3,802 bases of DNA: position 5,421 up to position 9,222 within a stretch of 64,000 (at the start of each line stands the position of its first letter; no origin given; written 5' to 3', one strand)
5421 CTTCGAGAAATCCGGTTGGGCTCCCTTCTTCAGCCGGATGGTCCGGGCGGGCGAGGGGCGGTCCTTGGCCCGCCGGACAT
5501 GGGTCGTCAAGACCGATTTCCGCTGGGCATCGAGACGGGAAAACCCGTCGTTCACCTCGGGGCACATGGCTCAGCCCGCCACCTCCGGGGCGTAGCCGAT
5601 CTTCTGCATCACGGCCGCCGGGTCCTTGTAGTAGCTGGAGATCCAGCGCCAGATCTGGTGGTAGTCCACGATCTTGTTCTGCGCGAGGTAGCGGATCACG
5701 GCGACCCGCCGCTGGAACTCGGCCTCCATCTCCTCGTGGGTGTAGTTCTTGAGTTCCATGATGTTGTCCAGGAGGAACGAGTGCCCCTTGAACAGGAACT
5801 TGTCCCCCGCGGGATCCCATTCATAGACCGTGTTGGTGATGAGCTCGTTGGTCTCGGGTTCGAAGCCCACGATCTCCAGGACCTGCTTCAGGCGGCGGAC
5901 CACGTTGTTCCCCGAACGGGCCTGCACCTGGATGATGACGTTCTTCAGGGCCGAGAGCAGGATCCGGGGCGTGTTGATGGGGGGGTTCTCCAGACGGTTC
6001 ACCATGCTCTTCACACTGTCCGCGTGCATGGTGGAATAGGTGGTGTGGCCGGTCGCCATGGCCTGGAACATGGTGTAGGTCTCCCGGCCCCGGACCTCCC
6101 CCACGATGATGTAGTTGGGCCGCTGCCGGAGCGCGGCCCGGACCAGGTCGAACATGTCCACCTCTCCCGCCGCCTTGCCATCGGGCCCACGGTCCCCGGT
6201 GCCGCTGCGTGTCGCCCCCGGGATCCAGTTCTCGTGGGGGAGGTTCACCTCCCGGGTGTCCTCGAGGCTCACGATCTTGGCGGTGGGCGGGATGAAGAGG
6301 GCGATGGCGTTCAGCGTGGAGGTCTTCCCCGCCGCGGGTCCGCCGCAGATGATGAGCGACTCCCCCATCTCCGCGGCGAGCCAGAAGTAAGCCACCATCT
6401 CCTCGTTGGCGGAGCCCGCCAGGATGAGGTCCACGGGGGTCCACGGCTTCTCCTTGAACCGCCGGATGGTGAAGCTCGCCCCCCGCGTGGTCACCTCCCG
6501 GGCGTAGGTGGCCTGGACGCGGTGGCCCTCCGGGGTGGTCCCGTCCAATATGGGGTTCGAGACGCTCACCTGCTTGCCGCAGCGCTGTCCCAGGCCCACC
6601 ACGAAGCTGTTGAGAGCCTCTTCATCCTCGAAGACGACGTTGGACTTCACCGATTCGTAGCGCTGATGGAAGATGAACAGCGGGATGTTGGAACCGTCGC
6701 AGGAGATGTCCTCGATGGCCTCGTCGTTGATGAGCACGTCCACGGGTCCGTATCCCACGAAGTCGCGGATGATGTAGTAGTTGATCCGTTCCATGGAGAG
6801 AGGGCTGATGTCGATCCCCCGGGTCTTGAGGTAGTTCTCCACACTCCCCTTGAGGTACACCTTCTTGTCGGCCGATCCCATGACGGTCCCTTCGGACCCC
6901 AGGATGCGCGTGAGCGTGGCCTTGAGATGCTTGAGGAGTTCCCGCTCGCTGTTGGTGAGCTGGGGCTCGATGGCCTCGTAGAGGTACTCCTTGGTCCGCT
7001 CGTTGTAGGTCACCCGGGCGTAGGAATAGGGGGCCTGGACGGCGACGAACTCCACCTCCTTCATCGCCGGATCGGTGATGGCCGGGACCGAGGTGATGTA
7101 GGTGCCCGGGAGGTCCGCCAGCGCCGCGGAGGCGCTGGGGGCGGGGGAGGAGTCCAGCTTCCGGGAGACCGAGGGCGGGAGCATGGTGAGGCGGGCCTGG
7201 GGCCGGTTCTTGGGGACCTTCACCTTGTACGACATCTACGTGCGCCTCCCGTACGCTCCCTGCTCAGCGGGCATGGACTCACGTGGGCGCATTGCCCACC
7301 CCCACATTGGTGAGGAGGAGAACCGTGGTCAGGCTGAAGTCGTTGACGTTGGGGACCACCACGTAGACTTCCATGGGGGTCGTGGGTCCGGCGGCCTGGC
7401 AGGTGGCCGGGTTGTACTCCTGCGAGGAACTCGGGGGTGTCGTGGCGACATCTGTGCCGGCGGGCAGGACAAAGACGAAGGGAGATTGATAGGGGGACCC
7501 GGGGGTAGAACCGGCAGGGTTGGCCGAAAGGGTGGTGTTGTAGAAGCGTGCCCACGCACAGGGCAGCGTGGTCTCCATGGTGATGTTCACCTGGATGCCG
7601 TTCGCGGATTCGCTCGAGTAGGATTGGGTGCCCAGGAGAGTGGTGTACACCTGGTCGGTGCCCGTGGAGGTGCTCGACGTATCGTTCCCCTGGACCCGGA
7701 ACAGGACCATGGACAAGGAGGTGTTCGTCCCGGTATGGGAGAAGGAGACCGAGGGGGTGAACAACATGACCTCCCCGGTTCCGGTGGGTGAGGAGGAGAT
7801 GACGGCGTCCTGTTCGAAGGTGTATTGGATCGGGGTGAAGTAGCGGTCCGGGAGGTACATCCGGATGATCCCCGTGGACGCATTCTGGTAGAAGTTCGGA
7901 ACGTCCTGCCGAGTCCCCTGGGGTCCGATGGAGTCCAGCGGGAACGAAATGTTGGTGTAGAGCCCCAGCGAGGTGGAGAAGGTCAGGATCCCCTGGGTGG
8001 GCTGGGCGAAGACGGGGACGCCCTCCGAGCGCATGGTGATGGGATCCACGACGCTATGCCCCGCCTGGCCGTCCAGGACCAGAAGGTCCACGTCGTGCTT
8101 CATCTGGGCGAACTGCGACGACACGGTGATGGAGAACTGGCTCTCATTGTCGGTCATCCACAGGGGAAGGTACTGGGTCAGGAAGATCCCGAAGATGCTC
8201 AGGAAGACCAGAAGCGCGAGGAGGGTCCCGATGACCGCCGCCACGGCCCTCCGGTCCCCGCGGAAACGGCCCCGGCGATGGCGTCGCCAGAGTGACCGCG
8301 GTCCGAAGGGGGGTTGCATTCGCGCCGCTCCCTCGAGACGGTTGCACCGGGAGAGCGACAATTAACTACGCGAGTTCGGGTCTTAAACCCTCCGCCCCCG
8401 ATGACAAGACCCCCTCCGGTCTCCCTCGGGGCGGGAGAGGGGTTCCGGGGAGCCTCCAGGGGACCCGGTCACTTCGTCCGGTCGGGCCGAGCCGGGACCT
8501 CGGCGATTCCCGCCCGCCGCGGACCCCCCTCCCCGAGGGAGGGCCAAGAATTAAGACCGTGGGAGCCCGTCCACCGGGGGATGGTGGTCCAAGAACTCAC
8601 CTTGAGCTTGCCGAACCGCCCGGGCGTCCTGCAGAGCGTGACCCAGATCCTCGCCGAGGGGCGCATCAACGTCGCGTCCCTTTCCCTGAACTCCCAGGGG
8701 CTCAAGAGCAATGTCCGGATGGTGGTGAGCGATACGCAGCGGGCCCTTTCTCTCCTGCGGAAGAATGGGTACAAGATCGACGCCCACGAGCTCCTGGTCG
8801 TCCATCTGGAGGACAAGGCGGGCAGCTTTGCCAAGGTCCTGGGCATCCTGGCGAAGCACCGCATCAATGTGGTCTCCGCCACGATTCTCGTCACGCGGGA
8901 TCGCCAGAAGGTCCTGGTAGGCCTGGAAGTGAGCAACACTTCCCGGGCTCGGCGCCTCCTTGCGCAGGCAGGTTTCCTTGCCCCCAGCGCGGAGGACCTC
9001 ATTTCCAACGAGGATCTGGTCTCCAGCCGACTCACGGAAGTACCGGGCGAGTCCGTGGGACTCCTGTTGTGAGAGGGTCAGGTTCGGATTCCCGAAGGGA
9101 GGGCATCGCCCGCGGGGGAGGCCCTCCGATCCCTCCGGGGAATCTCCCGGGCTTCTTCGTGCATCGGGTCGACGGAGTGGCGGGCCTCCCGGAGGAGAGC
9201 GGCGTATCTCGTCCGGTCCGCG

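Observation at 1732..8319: Archaeal type IV filament locus with two intact FlaI-family ATPases bracketing a two-gene (split) FlaJ platform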

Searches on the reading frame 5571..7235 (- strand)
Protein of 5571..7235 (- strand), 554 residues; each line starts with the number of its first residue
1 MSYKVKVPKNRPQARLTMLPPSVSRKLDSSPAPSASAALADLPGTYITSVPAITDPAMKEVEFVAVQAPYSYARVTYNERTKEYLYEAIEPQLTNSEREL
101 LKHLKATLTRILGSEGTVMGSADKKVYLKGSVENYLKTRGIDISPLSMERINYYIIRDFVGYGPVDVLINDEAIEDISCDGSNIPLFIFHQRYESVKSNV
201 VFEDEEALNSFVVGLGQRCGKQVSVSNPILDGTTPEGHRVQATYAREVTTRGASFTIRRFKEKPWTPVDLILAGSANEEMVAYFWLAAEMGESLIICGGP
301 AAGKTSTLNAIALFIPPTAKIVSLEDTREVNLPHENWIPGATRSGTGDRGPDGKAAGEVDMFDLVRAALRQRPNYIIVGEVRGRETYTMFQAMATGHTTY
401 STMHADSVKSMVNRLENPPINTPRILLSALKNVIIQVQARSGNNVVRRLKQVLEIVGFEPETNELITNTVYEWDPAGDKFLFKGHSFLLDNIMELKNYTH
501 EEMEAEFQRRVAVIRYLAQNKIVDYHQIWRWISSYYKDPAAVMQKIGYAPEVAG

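Call 3: search_protein_families(library=pfam, proteins=[window:5571-7235:-], max_evalue=0.01)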
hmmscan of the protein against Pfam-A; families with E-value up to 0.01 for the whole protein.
window:5571-7235:- (554 aa): 2 families
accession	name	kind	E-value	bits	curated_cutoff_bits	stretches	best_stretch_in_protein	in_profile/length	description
PF00437.27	T2SSE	-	3e-31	108.8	24.9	1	164-437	7-276/370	Type II/IV secretion system protein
PF23989.1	PilB3_C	-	8.3e-06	26.3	27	1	485-546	9-70/83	PilB3-like, C-terminal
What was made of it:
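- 5571..7235 (-): ATPase2, the upstream motor ATPase, 554 aa. It belongs to the FlaI/GspE2 superfamily and is the positional counterpart of the upstream ATPase in Thermoplasmatales loci. T2SSE scores 3e-31 and PilB3_C 8e-6 (call 3).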

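Call 4: search_protein_families(library=ncbifam, proteins=[window:5571-7235:-], max_evalue=0.01)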
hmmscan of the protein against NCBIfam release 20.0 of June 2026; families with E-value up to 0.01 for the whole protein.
window:5571-7235:- (554 aa): 19 families
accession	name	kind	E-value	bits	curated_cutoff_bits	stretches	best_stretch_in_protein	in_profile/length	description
NF058587.1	archaellum_moto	equivalog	7.3e-123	411.1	550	1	78-538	46-520/527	archaellum flagellar ATPase motor FlaI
NF053672.1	bindosome_BasE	exception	4.3e-57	194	1000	1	146-537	123-509/512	bindosome assembly system ATPase subunit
TIGR03819.1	heli_sec_ATPase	hypoth_equivalog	1.1e-38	133.3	373.15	1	148-417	38-299/340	TadA family conjugal transfer-associated ATPase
TIGR02788.1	VirB11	equivalog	1e-33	116.7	249.95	2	278-416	131-263/308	P-type DNA transfer ATPase VirB11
NF010475.0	PRK13900.1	equivalog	5.3e-26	91.5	389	1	283-415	152-279/333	type IV secretion system ATPase VirB11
TIGR02782.1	TrbB_P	equivalog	1.8e-24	86.6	304.55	1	209-460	55-298/303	P-type conjugative transfer ATPase TrbB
NF010469.0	PRK13894.1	subfamily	3.6e-20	72.6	508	1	219-459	78-311/320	conjugal transfer ATPase TrbB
NF010407.0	PRK13833.1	subfamily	1.1e-18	67.8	499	1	222-459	76-304/323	conjugal transfer protein TrbB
NF010425.0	PRK13851.1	equivalog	1.1e-15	57.4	461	1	278-407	149-273/344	type IV secretion system protein VirB11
NF041000.1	ATPase_ComGA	equivalog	6.6e-15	54.8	300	1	360-435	186-261/267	competence type IV pilus ATPase ComGA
NF007755.0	PRK10436.1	equivalog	3.7e-13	48.9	617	1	285-450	212-366/465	type II secretion system protein GspE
TIGR02538.1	type_IV_pilB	equivalog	2.3e-12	46.3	675.65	1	282-458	306-475/564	type IV-A pilus assembly ATPase PilB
TIGR02525.1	plasmid_TraJ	equivalog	9.5e-12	44.5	368.3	1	295-495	153-352/372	plasmid transfer ATPase TraJ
TIGR01420.1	pilT_fam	subfamily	4.9e-11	42.5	319.1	1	293-416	123-240/343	PilT/PilU family type 4a pilus ATPase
TIGR02533.1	type_II_gspE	equivalog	6.5e-11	41.6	630.25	1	290-440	241-380/486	type II secretion system ATPase GspE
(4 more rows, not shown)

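Call 28: search_solved_structures(query=window:5571-7235:-, max_evalue=1e-10, show_alignments=1)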
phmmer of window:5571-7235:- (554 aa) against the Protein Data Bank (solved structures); distinct sequences matched with E-value up to 1e-10: 8.
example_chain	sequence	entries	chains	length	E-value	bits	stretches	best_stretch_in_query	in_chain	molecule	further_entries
2oap_1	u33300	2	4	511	2.4e-126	425.6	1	60-546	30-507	Type II secretion system protein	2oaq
4ii7_A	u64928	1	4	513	2.4e-81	277.1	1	110-532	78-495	FlaI ATPase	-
4ihq_A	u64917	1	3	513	1.6e-80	274.3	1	110-532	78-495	FlaI ATPase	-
9e24_A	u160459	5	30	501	4.2e-41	144.3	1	128-477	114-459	CpaF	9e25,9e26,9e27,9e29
8rkd_E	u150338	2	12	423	6.2e-41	143.7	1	135-477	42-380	Pilus assembly ATPase CpaF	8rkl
8rjf_A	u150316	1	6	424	6.2e-41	143.7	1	135-477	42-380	Pilus assembly ATPase CpaF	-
6bge_A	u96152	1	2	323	1.6e-16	63.1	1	225-418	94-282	VirB11-like protein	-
1g6o_A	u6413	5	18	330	1.8e-16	63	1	225-418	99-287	CAG-ALPHA | virB11 homolog | Cag-alfa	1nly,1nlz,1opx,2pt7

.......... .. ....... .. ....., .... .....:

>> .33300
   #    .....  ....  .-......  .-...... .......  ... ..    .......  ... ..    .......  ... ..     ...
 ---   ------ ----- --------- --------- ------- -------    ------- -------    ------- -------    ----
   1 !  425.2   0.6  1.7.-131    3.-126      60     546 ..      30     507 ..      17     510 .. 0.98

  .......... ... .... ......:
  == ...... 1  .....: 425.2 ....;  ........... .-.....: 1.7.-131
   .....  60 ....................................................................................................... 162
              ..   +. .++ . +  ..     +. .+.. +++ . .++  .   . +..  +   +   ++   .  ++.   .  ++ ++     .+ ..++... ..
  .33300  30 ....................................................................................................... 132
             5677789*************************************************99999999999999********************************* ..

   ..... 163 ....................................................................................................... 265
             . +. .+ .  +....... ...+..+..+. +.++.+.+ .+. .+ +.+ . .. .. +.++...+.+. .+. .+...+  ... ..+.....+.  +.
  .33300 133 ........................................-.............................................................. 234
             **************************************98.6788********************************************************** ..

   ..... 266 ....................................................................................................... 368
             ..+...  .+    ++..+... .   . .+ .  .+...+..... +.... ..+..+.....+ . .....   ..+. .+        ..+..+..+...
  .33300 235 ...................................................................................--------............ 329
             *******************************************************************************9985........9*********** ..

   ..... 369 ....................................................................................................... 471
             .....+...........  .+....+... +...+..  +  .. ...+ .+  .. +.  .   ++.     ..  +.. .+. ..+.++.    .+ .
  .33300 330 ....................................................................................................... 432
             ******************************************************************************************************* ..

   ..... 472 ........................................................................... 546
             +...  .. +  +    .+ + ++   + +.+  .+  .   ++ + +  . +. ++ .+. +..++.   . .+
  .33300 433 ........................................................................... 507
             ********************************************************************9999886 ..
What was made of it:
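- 5571..7235 (-): The best PDB hit is afGspE 2OAP at 426 bits (call 28).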

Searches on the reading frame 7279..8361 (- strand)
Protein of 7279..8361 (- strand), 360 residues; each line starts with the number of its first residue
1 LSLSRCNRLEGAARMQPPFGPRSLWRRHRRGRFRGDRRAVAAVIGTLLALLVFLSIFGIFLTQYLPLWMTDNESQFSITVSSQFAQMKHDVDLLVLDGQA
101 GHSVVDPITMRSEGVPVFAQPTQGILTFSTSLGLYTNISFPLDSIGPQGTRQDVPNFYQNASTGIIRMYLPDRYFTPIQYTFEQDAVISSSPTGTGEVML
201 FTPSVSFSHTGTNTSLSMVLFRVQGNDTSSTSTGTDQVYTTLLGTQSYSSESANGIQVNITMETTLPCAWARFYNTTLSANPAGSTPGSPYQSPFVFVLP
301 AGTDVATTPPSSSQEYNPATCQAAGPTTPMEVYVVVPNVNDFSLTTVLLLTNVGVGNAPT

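Call 3: search_protein_families(library=pfam, proteins=[window:7279-8361:-], max_evalue=0.01)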
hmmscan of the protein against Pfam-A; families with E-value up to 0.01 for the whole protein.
window:7279-8361:- (360 aa): 1 family
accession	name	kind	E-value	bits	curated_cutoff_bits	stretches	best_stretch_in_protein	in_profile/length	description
PF12911.12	OppC_N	-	0.0017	18.6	23.9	1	23-66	1-41/53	N-terminal TM domain of oligopeptide transport permease C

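Call 4: search_protein_families(library=ncbifam, proteins=[window:7279-8361:-], max_evalue=0.01)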
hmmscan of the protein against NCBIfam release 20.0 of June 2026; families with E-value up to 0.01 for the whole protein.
window:7279-8361:- (360 aa): 0 families

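Call 48: find_homologous_proteins(query=window:7279-8319:-)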
Query window:7279-8319:- (346 aa): 295 proteins with E <= 0.001 among 4287 candidates; the best 120 are listed.
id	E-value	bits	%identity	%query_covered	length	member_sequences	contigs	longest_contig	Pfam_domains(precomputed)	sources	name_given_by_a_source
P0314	3.2e-224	761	99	100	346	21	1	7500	-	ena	-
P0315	6.4e-95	336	53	93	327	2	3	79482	-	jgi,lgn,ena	-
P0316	3.4e-66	242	43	98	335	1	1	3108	-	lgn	-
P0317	9.9e-63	231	48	75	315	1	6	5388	-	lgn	-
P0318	5.6e-62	228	44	93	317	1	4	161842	-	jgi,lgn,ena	jgi:hypothetical protein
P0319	5.0e-60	222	41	92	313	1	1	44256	-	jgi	jgi:hypothetical protein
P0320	8.1e-58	214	45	68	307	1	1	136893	-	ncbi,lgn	-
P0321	2.0e-57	213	39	92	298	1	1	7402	-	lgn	-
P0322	9.0e-57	211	38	92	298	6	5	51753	-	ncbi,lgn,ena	-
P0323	9.2e-57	211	39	92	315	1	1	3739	-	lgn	-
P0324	9.6e-56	208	43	71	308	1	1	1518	-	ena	-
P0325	1.6e-55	207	40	91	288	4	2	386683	-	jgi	jgi:hypothetical protein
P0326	1.8e-55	207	46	71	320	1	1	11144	-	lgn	-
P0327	3.2e-55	206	38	91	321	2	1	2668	-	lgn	-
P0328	6.7e-55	205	39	96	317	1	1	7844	-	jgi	jgi:hypothetical protein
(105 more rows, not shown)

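Call 54: predict_structure(alignment_id=A2)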
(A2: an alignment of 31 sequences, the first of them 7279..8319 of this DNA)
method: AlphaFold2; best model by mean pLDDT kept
length: 346 residues; sequences in the alignment: 31
mean_pLDDT: 85.2   pTM: 0.79
mean pLDDT of the five models: 85.2, 84.4, 84.2, 81.3, 81.0
residues with pLDDT >= 90: 199; 70-90: 89; 50-70: 45; < 50: 13
segments of 3 or more residues with pLDDT < 50: 10-12, 14-17
pLDDT, mean of each block of 10 residues (from residue 1): 50 49 77 95 92 90 96 97 96 92 83 90 86 52 85 89 92 91 93 92 96 90 96 94 93 94 76 60 88 83 77 86 94 95 67
secondary structure, 60 per line:
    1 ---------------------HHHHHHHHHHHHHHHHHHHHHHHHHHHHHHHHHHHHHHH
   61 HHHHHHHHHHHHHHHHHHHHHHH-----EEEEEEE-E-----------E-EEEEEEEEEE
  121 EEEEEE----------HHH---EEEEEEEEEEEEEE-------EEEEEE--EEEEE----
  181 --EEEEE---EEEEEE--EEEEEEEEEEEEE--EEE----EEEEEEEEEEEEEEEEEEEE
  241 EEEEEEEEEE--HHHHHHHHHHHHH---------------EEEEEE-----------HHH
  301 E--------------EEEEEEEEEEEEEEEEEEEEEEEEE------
elements in order: H22-83 E89-95 E111-126 E143-156 E164-169 E172-176 E183-187 E191-196 E199-211 E214-216 E221-250 H253-265 E281-286 E316-340
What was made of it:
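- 7279..8319 (-): Pilin-like protein, 346 aa. It has a class III (prepilin-type) signal, a cleavage-site-like R-A|VAAVIG, a long N-terminal helix and a beta-rich head. It is probably a minor or accessory pilin. The AF2 model has pLDDT 85, helix 22-83, then beta strands (call 54).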

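Call 58: fold_search(model_id=the predicted structure, library=pdb)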
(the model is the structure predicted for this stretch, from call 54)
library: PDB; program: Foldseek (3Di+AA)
matches with E <= 10: 286; with E <= 0.001: 0
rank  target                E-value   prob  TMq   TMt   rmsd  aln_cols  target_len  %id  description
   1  7ah9_5E               2.3e-02  0.02  0.05  0.04  28.8       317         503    9  Substrate-engaged type 3 secretion system needle complex from Salmonella enterica typhimurium - SpaR state 1 (released 2021-03-17)
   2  7ah9_5K               6.4e-02  0.02  0.07  0.06  27.9       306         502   10  Substrate-engaged type 3 secretion system needle complex from Salmonella enterica typhimurium - SpaR state 1 (released 2021-03-17)
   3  5i0f_B                1.1e-01  0.01  0.07  0.04  26.0       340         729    9  Cycloalternan-degrading enzyme from Trueperella pyogenes in complex with covalent intermediate (released 2016-12-14)
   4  4hao_A                1.6e-01  0.02  0.07  0.07  22.9       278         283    9  Crystal Structure of Inorganic Polyphosphate/ATP-NAD Kinase from Yersinia pestis CO92 (released 2012-10-10)
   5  7ah9_5C               1.8e-01  0.01  0.06  0.04  29.8       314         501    9  Substrate-engaged type 3 secretion system needle complex from Salmonella enterica typhimurium - SpaR state 1 (released 2021-03-17)
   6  4hao_B                1.9e-01  0.02  0.07  0.07  22.6       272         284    8  Crystal Structure of Inorganic Polyphosphate/ATP-NAD Kinase from Yersinia pestis CO92 (released 2012-10-10)
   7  7ah9_5P               1.9e-01  0.01  0.08  0.06  29.1       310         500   12  Substrate-engaged type 3 secretion system needle complex from Salmonella enterica typhimurium - SpaR state 1 (released 2021-03-17)
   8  5tcq_A                2.0e-01  0.01  0.07  0.07  27.7       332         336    8  Near-atomic resolution cryo-EM structure of the Salmonella SPI-1 type III secretion injectisome secretin InvG (released 2016-12-21)
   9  5tcr_A                2.0e-01  0.01  0.07  0.06  27.7       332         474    8  Atomic model of the Salmonella SPI-1 type III secretion injectisome basal body proteins InvG, PrgH, and PrgK (released 2016-12-21)
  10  7bhq_B                2.2e-01  0.15  0.13  0.21  21.8       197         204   14  In situ assembled Salmonella FlgD hook cap complex (released 2021-05-05)
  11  7ah9_5B               2.2e-01  0.02  0.08  0.06  29.2       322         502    9  Substrate-engaged type 3 secretion system needle complex from Salmonella enterica typhimurium - SpaR state 1 (released 2021-03-17)
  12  6pee_A                2.6e-01  0.01  0.07  0.07  28.6       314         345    8  InvG secretin domain beta-barrel from Salmonella SPI-1 injectisome NC-base (released 2019-10-23)
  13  6q14_A                2.6e-01  0.01  0.07  0.06  28.6       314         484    8  Structure of the Salmonella SPI-1 injectisome NC-base (released 2019-10-23)
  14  6q14_B                2.6e-01  0.01  0.07  0.05  28.6       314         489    8  Structure of the Salmonella SPI-1 injectisome NC-base (released 2019-10-23)
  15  9u5s_A                2.6e-01  0.01  0.06  0.05  29.2       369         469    8  The structure of the BfpBG complex in the T4bP system (released 2025-11-05)
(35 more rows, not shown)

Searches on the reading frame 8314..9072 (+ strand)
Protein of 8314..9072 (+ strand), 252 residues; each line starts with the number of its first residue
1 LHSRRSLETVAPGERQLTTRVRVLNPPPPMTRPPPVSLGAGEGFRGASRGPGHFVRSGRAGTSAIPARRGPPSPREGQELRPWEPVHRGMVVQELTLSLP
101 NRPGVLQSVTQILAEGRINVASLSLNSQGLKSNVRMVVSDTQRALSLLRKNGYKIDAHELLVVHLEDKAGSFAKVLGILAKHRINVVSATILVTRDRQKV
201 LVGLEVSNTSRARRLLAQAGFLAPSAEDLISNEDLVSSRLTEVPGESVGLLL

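Call 56: search_protein_families(library=pfam, proteins=[window:8314-9072:+], max_evalue=0.001)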
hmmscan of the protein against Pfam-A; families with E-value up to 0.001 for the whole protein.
window:8314-9072:+ (252 aa): 5 families
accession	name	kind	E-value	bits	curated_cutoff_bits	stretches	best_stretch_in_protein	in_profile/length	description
PF01842.31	ACT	-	2.1e-17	63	27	2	161-203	3-45/66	ACT domain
PF22629.2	ACT_AHAS_ss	-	2.3e-13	50.5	27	1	99-144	5-52/67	AHAS small subunit-like ACT domain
PF19571.5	ACT_8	-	1.3e-09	38.4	23.5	1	90-188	1-99/141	ACT domain pair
PF13291.12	ACT_4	-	1.1e-07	32.8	27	0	95-139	9-57/80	ACT domain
PF13740.12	ACT_6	-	5.7e-05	23.4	23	0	100-150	10-60/76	ACT domain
